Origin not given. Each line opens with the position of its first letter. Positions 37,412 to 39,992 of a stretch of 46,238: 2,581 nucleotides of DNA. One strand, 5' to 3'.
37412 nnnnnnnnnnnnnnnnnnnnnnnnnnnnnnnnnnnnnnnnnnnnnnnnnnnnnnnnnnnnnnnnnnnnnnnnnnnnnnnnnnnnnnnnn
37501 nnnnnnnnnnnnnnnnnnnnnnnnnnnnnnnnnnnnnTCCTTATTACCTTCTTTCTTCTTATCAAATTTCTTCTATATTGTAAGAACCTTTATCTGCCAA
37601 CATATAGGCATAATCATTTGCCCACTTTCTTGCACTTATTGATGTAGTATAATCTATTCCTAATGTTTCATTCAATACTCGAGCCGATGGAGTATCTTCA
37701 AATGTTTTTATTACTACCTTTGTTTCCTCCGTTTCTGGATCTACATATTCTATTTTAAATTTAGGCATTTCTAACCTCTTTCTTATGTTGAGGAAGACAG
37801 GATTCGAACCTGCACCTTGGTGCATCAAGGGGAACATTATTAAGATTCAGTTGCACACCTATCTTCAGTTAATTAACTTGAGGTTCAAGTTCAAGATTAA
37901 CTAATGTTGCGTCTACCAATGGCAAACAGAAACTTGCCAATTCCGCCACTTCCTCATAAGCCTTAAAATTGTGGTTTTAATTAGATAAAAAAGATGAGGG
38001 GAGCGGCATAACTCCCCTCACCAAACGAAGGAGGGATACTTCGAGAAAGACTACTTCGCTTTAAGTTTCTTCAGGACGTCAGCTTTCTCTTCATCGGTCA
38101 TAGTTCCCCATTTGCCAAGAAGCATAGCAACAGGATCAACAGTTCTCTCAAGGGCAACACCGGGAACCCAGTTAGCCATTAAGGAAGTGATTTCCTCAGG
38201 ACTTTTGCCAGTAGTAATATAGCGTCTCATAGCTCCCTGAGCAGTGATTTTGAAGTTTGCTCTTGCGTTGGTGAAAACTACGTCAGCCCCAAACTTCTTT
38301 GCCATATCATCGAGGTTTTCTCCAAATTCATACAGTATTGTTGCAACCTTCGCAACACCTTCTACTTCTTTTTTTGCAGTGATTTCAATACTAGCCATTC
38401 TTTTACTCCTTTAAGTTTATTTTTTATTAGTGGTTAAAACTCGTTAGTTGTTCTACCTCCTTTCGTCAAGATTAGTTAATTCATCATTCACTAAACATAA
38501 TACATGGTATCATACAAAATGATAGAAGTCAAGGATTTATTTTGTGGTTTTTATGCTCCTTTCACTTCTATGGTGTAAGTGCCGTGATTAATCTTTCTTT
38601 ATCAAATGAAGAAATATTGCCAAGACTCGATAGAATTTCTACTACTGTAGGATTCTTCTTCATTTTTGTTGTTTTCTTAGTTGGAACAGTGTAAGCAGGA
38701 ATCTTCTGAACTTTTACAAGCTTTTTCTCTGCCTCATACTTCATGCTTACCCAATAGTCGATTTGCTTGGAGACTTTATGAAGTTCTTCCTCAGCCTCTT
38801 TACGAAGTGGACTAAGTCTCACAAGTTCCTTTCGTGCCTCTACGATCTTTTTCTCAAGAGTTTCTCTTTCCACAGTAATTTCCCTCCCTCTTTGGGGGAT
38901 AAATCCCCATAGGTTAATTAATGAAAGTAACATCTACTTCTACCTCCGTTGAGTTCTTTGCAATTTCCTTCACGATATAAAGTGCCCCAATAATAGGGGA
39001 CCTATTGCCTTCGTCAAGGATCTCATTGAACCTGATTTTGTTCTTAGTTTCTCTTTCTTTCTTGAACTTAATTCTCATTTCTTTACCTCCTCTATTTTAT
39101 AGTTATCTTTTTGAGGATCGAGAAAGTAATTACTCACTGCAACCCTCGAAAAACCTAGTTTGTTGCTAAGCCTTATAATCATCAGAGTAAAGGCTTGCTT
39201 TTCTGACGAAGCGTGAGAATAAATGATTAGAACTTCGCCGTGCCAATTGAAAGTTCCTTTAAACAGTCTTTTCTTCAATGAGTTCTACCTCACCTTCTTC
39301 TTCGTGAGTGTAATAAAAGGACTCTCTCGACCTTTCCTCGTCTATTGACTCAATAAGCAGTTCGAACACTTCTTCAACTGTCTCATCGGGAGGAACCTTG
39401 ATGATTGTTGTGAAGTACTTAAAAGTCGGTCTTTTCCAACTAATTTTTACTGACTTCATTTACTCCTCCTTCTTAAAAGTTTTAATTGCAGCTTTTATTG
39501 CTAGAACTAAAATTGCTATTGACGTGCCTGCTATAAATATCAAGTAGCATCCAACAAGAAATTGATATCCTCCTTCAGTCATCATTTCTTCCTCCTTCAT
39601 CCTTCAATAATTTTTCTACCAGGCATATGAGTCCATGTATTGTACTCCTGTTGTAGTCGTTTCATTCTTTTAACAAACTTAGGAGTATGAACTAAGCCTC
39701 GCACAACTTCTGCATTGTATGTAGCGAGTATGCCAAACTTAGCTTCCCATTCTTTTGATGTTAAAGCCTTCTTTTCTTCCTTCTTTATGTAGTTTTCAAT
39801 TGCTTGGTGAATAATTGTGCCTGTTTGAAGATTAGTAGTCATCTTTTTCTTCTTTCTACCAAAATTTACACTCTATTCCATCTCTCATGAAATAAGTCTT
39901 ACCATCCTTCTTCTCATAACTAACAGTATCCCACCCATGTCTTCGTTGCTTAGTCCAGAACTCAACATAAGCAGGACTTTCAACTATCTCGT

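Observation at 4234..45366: Dispersed family of a 23-nt G4-N7-C4 quasi-palindrome placed in front of genes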

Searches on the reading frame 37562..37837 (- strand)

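Call 34: search_protein_families(library=pfam, proteins=[window:37562-37837:-], max_evalue=0.05)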
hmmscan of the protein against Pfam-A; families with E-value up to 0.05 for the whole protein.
window:37562-37837:- (91 aa): 2 families
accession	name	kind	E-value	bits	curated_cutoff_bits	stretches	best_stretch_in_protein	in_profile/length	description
PF17514.7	DUF5442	-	0.0033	18.1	27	1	20-69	37-86/107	Family of unknown function (DUF5442)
PF04567.22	RNA_pol_Rpb2_5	-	0.025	15.9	21.1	1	29-59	10-40/66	RNA polymerase Rpb2, domain 5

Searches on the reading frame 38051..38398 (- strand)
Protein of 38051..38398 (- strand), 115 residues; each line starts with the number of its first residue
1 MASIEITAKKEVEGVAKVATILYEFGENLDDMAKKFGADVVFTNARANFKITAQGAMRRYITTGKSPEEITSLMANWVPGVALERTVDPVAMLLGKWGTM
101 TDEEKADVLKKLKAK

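Call 34: search_protein_families(library=pfam, proteins=[window:38051-38398:-], max_evalue=0.05)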
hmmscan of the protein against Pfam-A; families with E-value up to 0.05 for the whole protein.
window:38051-38398:- (115 aa): 0 families

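Call 57: search_solved_structures(query=window:38051-38398:-, max_evalue=1)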
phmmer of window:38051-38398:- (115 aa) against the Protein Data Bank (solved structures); distinct sequences matched with E-value up to 1: 1.
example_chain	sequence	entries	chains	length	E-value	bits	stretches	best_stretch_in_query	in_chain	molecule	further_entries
6vp8_B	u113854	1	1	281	0.23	15.1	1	37-100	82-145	Leucine-rich repeat serine/threonine-protein kinase 2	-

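Call 74: search_protein_families(library=phrogs, proteins=[window:38051-38398:-], max_evalue=0.05)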
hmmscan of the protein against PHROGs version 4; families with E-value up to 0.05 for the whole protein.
window:38051-38398:- (115 aa): 0 families

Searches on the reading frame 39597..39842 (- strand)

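Call 35: search_protein_families(library=pfam, proteins=[window:39597-39842:-], max_evalue=0.05)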
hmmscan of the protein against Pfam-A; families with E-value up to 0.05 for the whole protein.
window:39597-39842:- (81 aa): 1 family
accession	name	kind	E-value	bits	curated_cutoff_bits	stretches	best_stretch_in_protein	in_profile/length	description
PF06884.16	DUF1264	-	0.017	15.2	25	1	10-72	59-121/171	Protein of unknown function (DUF1264)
